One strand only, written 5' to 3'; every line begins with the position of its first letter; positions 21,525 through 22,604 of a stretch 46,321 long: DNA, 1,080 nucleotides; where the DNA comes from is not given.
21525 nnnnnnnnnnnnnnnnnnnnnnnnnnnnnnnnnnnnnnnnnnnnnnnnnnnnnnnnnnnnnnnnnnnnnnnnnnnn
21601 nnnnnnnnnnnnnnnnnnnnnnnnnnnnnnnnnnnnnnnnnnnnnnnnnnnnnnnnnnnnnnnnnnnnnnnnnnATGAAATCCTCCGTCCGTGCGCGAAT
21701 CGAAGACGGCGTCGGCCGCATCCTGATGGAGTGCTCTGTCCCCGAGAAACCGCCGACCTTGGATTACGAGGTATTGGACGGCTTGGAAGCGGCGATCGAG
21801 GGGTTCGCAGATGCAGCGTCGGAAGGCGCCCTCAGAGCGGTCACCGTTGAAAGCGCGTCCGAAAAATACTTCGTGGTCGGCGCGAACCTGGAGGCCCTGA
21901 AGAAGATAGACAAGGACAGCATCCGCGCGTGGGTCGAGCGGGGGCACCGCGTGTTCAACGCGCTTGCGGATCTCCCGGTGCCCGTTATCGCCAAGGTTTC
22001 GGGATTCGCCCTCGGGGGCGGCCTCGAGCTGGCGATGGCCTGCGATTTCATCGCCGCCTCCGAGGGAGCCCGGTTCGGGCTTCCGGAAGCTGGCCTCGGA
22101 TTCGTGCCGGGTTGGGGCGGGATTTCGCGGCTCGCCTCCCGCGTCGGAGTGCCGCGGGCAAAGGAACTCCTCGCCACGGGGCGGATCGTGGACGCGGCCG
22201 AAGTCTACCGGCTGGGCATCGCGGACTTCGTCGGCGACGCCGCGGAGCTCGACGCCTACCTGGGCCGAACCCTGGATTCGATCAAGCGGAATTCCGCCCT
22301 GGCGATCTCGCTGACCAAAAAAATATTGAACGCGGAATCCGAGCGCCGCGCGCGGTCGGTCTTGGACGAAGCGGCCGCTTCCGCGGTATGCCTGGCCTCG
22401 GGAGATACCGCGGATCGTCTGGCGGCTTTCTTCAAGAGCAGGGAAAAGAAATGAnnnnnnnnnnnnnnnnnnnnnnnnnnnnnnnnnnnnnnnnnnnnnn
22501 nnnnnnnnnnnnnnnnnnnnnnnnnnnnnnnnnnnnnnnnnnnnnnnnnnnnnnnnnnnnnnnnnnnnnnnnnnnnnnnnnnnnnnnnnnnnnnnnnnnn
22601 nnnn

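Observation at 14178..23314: TRAP-linked CoA-transferase / crotonase / shikimate-dehydrogenase-family cluster with a divergent LacI, MaoC dehydratase and aminotransferase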

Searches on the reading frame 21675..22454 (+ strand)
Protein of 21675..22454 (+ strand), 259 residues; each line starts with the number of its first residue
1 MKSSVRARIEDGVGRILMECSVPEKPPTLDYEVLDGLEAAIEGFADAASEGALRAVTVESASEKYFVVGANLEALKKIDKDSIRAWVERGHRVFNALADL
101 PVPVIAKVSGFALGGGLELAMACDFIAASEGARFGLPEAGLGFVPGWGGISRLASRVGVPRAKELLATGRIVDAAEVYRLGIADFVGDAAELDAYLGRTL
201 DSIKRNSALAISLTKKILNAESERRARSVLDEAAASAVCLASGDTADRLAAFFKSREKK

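Call 5: search_protein_families(library=pfam, proteins=[window:21675-22454:+])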
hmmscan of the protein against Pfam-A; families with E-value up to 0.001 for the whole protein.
window:21675-22454:+ (259 aa): 2 families
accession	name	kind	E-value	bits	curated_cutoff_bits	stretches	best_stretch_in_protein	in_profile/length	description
PF00378.25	ECH_1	-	8.5e-35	120.7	27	1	20-230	11-217/251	Enoyl-CoA hydratase/isomerase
PF16113.10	ECH_2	-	5.7e-21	75.8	27.2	1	28-238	14-224/335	Enoyl-CoA hydratase/isomerase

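Call 6: search_protein_families(library=ncbifam, proteins=[window:21675-22454:+])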
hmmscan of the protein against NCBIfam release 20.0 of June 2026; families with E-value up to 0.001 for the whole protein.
window:21675-22454:+ (259 aa): 74 families (the best 25 are shown)
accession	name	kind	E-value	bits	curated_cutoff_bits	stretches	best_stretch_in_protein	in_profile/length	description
NF004475.0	PRK05809.1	subfamily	1e-47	162.8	394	1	22-258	21-255/260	short-chain-enoyl-CoA hydratase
NF004781.0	PRK06127.1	subfamily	1.3e-39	136.4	291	1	7-257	15-263/269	enoyl-CoA hydratase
NF005802.0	PRK07657.1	equivalog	1.5e-38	132.8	363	1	24-255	23-252/260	enoyl-CoA hydratase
NF004795.0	PRK06143.1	subfamily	3.1e-35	121.9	283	1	32-234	36-234/260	enoyl-CoA hydratase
NF006007.0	PRK08138.1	subfamily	1.2e-34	119.8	355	1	18-257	21-255/261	enoyl-CoA hydratase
NF004517.0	PRK05862.1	equivalog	1.7e-34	119.5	396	1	21-257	20-251/257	enoyl-CoA hydratase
NF042430.2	EnCoAhydt_DpgD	equivalog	1.8e-34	119.4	400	1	44-257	33-252/258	enoyl-CoA-hydratase DpgD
NF008727.0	PRK11730.1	equivalog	3.3e-34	118.3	870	1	10-195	14-196/717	fatty acid oxidation complex subunit alpha FadB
NF051848.1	EnCoAHydtEchA19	equivalog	1.7e-33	116.3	400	1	18-257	13-252/258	enoyl-CoA hydratase EchA19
NF006566.0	PRK09076.1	subfamily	2.4e-33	115.9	286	1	28-257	27-254/260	enoyl-CoA hydratase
NF005803.0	PRK07658.1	equivalog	3.5e-33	115.1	313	1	29-257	25-251/257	enoyl-CoA hydratase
NF004796.0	PRK06144.1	subfamily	7.2e-33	114.1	272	1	3-258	8-257/262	enoyl-CoA hydratase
NF007239.0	PRK09674.1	equivalog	2.7e-32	112.3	371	1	28-257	27-251/257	2,3-dehydroadipyl-CoA hydratase PaaF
TIGR02437.1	FadB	equivalog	1.2e-31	109.9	933.55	1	8-194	12-195/714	fatty acid oxidation complex subunit alpha FadB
NF008363.0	PRK11154.1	equivalog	5.9e-31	107.3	869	1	10-221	13-222/708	fatty acid oxidation complex subunit alpha FadJ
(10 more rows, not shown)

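Call 38: find_related_loci(query=window:21675-22454:+, collection=metagenome_contigs, flank=8000)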
Query window:21675-22454:+ (259 aa) in metagenome_contigs; peptide patterns used: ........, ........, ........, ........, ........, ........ (x = any residue, [..] = any of these).
600 stretches matched a pattern (row limit reached: there are more); 385 encode a relative of the query (tblastn E <= 1e-3); the best 80 are kept; 80 distinct loci.
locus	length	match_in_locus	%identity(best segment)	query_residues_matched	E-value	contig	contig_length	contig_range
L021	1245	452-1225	53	1-259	7e-94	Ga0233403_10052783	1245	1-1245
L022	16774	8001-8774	43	1-259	2e-62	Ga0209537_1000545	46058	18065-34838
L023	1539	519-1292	41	1-259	1e-58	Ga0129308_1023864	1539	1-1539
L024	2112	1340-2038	39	23-259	2e-42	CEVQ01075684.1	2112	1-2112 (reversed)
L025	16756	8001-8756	36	3-259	2e-42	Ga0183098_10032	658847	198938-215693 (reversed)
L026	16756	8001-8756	36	3-259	2e-42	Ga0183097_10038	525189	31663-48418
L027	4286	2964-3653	40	28-259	1e-41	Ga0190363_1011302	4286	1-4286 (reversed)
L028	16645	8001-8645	39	44-257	3e-41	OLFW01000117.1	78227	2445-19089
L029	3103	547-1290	36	8-257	7e-41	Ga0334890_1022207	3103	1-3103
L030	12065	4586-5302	36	17-259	2e-39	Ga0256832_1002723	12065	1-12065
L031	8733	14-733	36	17-259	4e-39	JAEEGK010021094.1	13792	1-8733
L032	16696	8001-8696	36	17-259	1e-38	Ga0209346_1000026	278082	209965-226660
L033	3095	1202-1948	34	8-259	3e-38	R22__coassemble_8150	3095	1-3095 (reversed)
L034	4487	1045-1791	34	8-259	3e-38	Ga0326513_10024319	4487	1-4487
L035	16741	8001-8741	37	9-259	2e-40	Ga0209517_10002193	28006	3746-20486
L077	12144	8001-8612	37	53-256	7e-34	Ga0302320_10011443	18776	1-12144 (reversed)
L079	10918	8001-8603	37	60-259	4e-33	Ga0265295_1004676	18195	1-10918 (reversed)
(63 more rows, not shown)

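Call 44: search_protein_families(library=pfam, proteins=[L022:4571-5959:+, L022:8970-9989:-, L022:9982-11019:-, L022:10938-12134:-, L022:14248-15159:+, L079:4662-7496:+, L079:3499-4635:+, L079:2593-3420:+, L079:1306-2586:+, L079:65-1321:+], max_evalue=0.00001)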
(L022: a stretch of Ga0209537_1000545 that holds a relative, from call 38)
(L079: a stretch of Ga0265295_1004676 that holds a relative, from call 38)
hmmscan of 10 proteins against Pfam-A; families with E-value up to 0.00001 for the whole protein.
L022:4571-5959:+ (462 aa): 3 families
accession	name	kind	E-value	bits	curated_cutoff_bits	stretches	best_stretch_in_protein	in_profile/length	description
PF02952.23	Fucose_iso_C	-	9.2e-15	55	29.3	1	330-458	1-140/143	L-fucose isomerase, C-terminal domain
PF07881.17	Fucose_iso_N1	-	5.4e-08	33.3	28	1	46-137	54-144/169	L-fucose isomerase, first N-terminal domain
PF07882.17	Fucose_iso_N2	-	1.1e-07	32.1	22.3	0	157-220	2-67/180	L-fucose isomerase, second N-terminal domain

L022:8970-9989:- (339 aa): 2 families
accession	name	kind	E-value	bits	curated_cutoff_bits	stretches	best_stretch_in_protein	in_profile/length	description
PF12679.13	ABC2_membrane_2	-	1.3e-35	123.5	27.2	1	33-336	2-282/283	ABC-2 family transporter protein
PF12730.13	ABC2_membrane_4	-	7.9e-06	26.4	27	1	95-215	50-170/179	ABC-2 family transporter protein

L022:9982-11019:- (345 aa): 2 families
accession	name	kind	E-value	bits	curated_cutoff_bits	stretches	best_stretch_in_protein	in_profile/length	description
PF00005.33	ABC_tran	-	2.2e-31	109.7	25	1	51-193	2-136/137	ABC transporter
PF13304.12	AAA_21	-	9.7e-12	46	27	1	126-224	193-298/304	AAA domain, putative AbiEii toxin, Type IV TA system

L022:10938-12134:- (398 aa): 2 families
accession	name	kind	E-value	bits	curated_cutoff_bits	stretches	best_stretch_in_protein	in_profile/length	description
PF10633.15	NPCBM_assoc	-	8.9e-36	122.4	24.4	2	279-353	2-76/78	NPCBM-associated, NEW3 domain of alpha-galactosidase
PF11614.14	FixG_C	-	1.9e-06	28.5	25.6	0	173-244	35-101/119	IG-like fold at C-terminal of FixG, putative oxidoreductase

L022:14248-15159:+ (303 aa): 1 family
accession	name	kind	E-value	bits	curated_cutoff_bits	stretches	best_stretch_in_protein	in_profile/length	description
PF04960.20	Glutaminase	-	4.5e-104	348.1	27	1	22-303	1-286/286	Glutaminase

L079:4662-7496:+ (944 aa): 1 family
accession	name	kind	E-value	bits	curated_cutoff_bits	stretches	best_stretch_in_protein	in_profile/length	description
PF13307.12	Helicase_C_2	-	1.4e-19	71.2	25.3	1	764-904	3-153/170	Helicase C-terminal domain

L079:3499-4635:+ (378 aa): 3 families
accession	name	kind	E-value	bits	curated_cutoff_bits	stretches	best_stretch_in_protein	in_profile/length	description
PF25137.1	ADH_Fe_C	-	2.5e-48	164.8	27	1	188-378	1-194/194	Fe-containing alcohol dehydrogenase family, C-terminal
PF00465.25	Fe-ADH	-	2.1e-42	145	31.3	1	13-176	5-167/168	Iron-containing alcohol dehydrogenase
PF13685.12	Fe-ADH_2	-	1.5e-07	32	28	1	20-112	8-97/149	Iron-containing alcohol dehydrogenase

L079:2593-3420:+ (275 aa): 1 family
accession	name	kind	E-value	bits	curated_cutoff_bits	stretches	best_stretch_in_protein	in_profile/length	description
PF00528.27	BPD_transp_1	-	5.9e-14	52.6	26.4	1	88-270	2-180/184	Binding-protein-dependent transport system inner membrane component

L079:1306-2586:+ (426 aa): 1 family
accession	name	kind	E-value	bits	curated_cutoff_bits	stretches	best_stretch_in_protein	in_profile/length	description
PF00528.27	BPD_transp_1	-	7.5e-08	32.8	26.4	1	227-416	2-177/184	Binding-protein-dependent transport system inner membrane component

L079:65-1321:+ (418 aa): 2 families
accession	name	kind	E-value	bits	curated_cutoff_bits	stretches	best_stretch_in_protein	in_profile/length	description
PF13416.11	SBP_bac_8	-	2.4e-45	155.9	27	1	115-373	2-267/279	Bacterial extracellular solute-binding protein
PF01547.30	SBP_bac_1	-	9.7e-10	39.4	26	1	125-356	26-307/307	Bacterial extracellular solute-binding protein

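Call 64: search_solved_structures(query=window:21675-22451:+, max_evalue=1e-25, show_alignments=2)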
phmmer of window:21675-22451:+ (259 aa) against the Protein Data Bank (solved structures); distinct sequences matched with E-value up to 1e-25: 17.
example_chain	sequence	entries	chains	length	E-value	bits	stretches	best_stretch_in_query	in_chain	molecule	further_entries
5z7r_A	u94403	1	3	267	1.1e-36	130.1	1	45-257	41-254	Short-chain-enoyl-CoA hydratase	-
6lvp_A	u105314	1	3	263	5.5e-33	118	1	23-256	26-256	Enoyl-CoA hydratase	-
7eum_C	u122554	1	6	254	2.3e-32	115.9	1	26-255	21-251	Enoyl-CoA hydratase/isomerase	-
28bq_A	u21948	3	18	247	1.5e-31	113.3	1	26-252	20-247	Enoyl-CoA hydratase/isomerase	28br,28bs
9ula_A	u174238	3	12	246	4e-31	111.9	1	26-220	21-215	Enoyl-CoA hydratase/isomerase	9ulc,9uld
3kqf_A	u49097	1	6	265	6.6e-30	107.9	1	49-220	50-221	Enoyl-CoA hydratase/isomerase family protein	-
5zai_A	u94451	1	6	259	7.2e-30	107.7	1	21-257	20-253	3-hydroxypropionyl-coenzyme A dehydratase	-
5jbw_A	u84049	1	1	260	1.9e-28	103.1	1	48-220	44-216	3-hydroxybutyryl-CoA dehydratase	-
5jbx_A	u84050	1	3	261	1.9e-28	103.1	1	48-220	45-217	3-hydroxybutyryl-CoA dehydratase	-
9qwv_A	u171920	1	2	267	6.9e-28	101.3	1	56-257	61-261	Enoyl-CoA hydratase, mitochondrial, putative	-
1hzd_A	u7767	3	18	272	8e-28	101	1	48-257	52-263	AU-BINDING PROTEIN/ENOYL-COA HYDRATASE | Methylglutaconyl-CoA hydratase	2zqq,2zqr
5xzd_A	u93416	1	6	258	1.5e-27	100.1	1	9-257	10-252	Enoyl-CoA hydratase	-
3pzk_A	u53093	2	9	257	2.2e-27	99.6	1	27-256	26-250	e enoyl-CoA hydratase echA8 | enoyl-CoA hydratase echA8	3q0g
3q0j_A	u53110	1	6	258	2.3e-27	99.6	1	27-256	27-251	enoyl-CoA hydratase echA8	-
3h81_A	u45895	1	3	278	2.9e-27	99.2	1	27-256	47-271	enoyl-CoA hydratase echA8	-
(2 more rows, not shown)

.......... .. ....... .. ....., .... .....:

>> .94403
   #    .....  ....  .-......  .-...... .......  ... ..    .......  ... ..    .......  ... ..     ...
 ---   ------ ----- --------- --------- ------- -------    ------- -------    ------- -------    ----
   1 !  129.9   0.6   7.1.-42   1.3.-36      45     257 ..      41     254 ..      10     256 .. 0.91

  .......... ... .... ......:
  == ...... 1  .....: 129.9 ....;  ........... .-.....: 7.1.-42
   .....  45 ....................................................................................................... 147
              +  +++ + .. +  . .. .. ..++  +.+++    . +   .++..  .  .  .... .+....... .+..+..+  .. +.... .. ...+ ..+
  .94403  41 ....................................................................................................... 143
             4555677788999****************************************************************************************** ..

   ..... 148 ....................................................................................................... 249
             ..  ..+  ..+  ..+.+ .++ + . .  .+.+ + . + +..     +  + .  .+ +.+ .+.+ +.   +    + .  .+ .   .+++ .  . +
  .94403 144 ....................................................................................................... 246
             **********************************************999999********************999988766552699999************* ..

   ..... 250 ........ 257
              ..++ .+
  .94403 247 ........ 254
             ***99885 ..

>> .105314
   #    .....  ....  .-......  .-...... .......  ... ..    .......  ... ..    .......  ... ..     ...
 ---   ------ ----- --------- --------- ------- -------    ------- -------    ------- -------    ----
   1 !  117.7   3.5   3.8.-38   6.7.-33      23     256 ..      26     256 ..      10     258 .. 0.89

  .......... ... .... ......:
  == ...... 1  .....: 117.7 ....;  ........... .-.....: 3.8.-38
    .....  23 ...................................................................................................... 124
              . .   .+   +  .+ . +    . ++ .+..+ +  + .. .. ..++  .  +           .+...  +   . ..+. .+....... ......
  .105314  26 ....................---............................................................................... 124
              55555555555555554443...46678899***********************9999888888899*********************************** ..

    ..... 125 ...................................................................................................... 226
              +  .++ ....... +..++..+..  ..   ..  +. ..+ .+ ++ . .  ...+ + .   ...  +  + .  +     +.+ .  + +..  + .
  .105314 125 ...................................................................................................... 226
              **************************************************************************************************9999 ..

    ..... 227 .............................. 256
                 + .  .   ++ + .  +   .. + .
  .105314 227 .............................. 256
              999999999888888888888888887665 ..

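Call 84: search_protein_families(library=ncbifam, proteins=[L022:4571-5959:+], max_evalue=1e-10)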
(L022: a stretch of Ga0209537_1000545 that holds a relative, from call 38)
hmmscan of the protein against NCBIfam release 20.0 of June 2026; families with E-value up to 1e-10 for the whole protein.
L022:4571-5959:+ (462 aa): 1 family
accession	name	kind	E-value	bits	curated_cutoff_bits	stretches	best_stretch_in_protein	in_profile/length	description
NF048012.1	SlpQosIsomSftI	equivalog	3.8e-12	45.7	700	1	26-390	22-375/443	sulfoquinovose isomerase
